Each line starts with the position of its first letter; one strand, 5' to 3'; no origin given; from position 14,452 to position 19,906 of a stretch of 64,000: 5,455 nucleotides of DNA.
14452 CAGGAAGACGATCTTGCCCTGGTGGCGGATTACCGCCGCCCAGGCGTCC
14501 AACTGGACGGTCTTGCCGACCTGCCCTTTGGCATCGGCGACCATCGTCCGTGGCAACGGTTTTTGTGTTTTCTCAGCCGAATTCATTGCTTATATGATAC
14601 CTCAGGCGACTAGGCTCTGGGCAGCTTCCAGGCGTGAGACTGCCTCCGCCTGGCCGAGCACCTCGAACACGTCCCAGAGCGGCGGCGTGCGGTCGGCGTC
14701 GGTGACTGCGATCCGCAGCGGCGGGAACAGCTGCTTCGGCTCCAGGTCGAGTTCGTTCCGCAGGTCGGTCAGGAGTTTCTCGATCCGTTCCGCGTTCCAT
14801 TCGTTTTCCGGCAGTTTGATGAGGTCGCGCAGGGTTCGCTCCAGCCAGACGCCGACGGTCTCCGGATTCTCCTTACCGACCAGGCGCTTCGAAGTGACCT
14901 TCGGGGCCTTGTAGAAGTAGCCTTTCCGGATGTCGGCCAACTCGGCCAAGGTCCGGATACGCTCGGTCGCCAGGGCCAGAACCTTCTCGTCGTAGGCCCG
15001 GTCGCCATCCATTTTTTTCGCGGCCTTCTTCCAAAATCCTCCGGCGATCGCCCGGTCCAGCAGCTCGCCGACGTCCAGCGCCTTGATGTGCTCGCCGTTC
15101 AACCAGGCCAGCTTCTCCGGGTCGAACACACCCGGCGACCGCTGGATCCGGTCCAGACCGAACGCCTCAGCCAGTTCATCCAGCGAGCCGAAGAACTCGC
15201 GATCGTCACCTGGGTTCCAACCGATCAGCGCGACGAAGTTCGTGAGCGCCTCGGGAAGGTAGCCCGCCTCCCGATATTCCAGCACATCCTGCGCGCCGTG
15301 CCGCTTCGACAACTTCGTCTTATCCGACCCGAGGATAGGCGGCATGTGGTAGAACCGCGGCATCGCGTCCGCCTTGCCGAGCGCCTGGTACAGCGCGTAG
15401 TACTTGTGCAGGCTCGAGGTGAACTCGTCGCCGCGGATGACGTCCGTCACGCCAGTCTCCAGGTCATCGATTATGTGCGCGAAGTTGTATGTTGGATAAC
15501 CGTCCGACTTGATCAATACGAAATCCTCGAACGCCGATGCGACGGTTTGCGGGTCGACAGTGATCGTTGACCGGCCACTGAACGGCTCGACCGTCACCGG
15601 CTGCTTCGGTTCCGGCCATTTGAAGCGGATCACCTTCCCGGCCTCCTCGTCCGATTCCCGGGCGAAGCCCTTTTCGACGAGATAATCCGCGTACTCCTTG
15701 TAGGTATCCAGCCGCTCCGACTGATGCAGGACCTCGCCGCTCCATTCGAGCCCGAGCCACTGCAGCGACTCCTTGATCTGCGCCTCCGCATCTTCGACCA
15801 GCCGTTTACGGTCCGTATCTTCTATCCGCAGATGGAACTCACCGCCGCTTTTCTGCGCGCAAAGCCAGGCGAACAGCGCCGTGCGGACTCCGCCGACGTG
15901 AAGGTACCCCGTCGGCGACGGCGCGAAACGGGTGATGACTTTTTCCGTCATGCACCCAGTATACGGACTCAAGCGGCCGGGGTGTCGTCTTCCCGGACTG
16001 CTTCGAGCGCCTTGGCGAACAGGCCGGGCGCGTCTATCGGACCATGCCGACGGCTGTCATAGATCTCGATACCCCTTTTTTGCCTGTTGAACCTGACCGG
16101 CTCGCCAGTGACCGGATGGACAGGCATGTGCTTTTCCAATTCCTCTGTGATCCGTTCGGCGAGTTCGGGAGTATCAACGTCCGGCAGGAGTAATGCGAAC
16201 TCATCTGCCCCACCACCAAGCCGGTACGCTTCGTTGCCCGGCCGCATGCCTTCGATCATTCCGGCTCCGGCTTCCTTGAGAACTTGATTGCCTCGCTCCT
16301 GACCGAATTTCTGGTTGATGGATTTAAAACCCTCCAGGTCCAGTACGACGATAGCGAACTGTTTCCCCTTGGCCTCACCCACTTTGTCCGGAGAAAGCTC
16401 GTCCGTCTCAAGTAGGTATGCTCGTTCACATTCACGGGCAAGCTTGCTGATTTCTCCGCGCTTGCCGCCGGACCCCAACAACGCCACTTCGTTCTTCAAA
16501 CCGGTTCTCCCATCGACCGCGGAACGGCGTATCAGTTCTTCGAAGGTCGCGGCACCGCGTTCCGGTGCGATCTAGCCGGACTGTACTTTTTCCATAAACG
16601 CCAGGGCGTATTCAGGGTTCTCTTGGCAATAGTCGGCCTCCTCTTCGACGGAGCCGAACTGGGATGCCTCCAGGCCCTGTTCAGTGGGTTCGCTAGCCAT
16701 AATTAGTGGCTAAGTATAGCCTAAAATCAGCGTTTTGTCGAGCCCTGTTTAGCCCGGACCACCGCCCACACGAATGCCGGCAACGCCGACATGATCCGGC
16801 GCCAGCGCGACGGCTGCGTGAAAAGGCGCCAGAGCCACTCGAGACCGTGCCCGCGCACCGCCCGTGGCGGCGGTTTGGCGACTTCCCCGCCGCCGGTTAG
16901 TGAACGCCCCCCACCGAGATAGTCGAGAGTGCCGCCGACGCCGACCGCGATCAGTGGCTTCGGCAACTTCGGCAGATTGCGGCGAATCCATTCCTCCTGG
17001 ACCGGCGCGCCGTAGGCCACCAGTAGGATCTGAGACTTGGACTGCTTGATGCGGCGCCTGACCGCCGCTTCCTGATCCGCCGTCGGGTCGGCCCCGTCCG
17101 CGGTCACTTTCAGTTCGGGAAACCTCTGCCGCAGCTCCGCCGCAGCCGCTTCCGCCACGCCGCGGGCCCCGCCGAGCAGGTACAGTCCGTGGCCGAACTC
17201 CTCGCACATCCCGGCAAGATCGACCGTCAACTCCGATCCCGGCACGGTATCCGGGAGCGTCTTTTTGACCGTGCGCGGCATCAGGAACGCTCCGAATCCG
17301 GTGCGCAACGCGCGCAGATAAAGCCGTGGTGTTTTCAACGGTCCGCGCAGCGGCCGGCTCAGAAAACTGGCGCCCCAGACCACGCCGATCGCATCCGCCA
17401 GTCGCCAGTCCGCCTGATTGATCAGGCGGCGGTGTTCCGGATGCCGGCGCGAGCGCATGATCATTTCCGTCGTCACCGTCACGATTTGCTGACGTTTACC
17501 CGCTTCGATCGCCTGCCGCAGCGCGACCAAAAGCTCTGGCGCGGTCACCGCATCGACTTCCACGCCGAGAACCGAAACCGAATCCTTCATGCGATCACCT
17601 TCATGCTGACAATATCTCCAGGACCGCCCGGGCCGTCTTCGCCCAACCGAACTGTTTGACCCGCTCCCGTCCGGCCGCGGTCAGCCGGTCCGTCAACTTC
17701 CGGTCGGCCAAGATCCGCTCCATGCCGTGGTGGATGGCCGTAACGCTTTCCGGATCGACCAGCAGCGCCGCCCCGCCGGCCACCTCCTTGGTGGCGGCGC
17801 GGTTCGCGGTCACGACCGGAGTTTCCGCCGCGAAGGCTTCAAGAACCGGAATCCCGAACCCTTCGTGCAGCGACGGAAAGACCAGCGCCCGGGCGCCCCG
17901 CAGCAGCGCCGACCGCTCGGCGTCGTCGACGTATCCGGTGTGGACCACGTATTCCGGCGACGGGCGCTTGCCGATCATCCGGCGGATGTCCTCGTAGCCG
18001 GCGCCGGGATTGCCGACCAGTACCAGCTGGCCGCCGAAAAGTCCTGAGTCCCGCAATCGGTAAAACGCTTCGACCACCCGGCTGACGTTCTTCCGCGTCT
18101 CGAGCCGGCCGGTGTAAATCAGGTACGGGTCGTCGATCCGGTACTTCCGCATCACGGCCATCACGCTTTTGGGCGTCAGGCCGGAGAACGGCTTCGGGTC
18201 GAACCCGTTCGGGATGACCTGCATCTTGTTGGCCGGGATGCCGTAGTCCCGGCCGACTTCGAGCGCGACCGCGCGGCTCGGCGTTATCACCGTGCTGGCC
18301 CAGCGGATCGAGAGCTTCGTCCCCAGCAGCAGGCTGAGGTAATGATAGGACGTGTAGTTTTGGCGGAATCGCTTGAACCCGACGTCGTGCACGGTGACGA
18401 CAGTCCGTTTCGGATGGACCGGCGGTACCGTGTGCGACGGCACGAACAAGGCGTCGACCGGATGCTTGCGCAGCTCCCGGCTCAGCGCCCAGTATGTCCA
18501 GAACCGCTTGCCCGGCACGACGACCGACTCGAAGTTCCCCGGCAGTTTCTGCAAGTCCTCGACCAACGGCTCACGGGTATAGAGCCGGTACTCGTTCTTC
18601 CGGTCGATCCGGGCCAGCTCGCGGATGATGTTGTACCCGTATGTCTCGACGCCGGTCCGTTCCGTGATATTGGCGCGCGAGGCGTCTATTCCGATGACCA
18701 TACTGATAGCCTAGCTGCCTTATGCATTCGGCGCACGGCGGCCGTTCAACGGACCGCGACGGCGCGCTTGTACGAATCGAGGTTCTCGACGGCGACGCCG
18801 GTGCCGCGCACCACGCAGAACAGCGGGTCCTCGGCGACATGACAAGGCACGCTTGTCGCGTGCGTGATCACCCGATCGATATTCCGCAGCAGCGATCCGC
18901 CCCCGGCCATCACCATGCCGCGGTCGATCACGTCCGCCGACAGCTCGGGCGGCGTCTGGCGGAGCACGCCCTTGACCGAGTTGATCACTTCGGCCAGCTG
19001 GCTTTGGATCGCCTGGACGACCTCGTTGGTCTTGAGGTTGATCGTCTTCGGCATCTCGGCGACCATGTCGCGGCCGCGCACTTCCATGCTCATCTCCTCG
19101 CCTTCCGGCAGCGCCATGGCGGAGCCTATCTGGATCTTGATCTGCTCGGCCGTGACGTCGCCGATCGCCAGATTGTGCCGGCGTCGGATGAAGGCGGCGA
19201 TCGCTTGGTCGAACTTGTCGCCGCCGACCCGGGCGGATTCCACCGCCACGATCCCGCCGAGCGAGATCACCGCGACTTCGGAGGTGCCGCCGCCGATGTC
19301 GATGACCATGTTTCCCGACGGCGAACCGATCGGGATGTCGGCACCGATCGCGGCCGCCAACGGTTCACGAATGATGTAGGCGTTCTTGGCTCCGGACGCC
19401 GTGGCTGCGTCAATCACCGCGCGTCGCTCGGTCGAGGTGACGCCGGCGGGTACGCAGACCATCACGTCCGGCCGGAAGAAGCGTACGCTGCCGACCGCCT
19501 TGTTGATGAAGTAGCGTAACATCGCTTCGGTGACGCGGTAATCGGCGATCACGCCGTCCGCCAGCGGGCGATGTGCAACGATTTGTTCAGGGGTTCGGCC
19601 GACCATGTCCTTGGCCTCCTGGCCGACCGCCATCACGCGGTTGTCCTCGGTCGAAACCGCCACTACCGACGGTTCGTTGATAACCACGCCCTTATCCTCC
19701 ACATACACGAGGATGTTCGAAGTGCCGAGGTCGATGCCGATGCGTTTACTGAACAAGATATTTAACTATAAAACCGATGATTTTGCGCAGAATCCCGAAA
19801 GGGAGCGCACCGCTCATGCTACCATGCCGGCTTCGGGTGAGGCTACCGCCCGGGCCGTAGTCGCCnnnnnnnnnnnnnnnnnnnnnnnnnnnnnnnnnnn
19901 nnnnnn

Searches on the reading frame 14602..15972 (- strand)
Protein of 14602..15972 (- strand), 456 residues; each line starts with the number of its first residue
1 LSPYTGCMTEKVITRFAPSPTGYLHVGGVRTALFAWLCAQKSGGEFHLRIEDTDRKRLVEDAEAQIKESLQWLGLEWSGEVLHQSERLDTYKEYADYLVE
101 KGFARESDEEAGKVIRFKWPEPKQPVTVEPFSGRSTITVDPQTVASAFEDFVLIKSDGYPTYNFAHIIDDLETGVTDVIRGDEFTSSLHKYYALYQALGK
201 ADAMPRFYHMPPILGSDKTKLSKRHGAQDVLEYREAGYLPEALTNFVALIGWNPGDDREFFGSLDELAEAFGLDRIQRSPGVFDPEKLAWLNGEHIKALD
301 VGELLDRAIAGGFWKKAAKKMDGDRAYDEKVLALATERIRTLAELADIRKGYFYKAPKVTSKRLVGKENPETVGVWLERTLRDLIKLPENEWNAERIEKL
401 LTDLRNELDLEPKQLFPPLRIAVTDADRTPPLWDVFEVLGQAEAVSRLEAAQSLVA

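Call 26: search_protein_families(library=pfam, proteins=[window:14602-15972:-], max_evalue=0.00001)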
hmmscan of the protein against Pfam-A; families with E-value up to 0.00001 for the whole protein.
window:14602-15972:- (456 aa): 2 families
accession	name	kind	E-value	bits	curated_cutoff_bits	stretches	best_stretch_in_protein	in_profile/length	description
PF00749.27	tRNA-synt_1c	-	1e-75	255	23.4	2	107-290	138-314/314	tRNA synthetases class I (E and Q), catalytic domain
PF19269.4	Anticodon_2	-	1.5e-20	74.5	23.6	1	322-451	10-140/141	Anticodon binding domain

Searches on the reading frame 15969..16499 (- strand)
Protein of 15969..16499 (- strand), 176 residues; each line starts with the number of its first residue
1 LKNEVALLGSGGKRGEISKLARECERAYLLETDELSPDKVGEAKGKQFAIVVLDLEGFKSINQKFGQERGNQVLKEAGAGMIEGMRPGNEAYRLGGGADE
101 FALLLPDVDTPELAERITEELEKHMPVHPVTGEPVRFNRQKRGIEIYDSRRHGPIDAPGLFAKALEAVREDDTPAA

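Call 26: search_protein_families(library=pfam, proteins=[window:15969-16499:-], max_evalue=0.00001)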
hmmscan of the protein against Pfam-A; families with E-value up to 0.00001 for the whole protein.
window:15969-16499:- (176 aa): 1 family
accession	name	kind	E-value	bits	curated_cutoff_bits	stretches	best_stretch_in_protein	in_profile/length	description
PF00990.26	GGDEF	-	4.2e-16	59.6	23.8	1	36-138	22-124/161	Diguanylate cyclase, GGDEF domain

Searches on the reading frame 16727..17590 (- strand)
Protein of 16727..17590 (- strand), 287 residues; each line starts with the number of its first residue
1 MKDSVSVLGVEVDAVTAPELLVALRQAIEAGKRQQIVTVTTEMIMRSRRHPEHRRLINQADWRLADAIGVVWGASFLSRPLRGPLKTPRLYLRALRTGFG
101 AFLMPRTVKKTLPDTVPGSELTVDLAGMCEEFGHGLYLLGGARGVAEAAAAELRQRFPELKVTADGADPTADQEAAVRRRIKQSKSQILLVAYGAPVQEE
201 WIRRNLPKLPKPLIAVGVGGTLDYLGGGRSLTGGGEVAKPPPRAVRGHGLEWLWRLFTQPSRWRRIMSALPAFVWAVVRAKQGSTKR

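Call 26: search_protein_families(library=pfam, proteins=[window:16727-17590:-], max_evalue=0.00001)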
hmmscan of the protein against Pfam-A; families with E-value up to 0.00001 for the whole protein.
window:16727-17590:- (287 aa): 1 family
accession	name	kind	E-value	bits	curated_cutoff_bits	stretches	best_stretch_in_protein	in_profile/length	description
PF03808.19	Glyco_tran_WecG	-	4.2e-38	131.2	27.4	1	97-266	7-167/168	Glycosyl transferase WecG/TagA/CpsF family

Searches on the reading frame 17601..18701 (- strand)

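Call 26: search_protein_families(library=pfam, proteins=[window:17601-18701:-], max_evalue=0.00001)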
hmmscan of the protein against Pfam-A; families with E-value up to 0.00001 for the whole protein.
window:17601-18701:- (366 aa): 5 families
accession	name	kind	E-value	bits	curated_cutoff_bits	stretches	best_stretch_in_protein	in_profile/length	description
PF00534.26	Glycos_transf_1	-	4.2e-28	98.5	26.4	1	190-347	14-172/172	Glycosyl transferases group 1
PF13692.12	Glyco_trans_1_4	-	1.9e-23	83.8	27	1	192-333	2-142/142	Glycosyl transferases group 1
PF13439.12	Glyco_transf_4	-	9.2e-18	65.3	28.5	1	17-169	3-168/170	Glycosyltransferase Family 4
PF20706.3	GT4-conflict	-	7e-12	45.5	26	1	191-302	197-314/385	Family 4 Glycosyltransferase in conflict systems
PF13579.12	Glyco_trans_4_4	-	6.9e-09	36.7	29.7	1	16-166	1-158/158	Glycosyl transferase 4-like domain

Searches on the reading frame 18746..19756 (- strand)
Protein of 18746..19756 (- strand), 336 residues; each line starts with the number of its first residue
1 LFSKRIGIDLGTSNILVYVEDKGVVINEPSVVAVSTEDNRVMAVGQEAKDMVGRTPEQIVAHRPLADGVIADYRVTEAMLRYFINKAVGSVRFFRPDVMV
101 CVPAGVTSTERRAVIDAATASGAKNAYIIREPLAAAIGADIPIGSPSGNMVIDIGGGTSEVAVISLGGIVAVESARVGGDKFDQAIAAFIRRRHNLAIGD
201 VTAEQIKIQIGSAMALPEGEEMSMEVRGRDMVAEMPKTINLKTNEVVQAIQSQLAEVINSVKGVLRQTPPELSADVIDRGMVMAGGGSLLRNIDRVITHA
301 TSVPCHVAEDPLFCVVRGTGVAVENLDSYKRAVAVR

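Call 27: search_protein_families(library=pfam, proteins=[window:18746-19756:-], max_evalue=0.00001)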
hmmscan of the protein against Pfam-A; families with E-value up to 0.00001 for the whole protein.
window:18746-19756:- (336 aa): 4 families
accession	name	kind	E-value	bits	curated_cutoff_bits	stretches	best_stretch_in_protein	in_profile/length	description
PF06723.19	MreB_Mbl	-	1e-135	452.3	27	1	4-330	2-326/327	MreB/Mbl protein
PF00012.26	HSP70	-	5e-13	48.6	20.6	1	97-197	135-241/599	Hsp70 protein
PF14450.12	FtsA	-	1.3e-12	48.6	31.8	1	150-310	1-112/127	Cell division protein FtsA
PF00022.25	Actin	-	1.7e-06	27.4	27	1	8-261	9-247/410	Actin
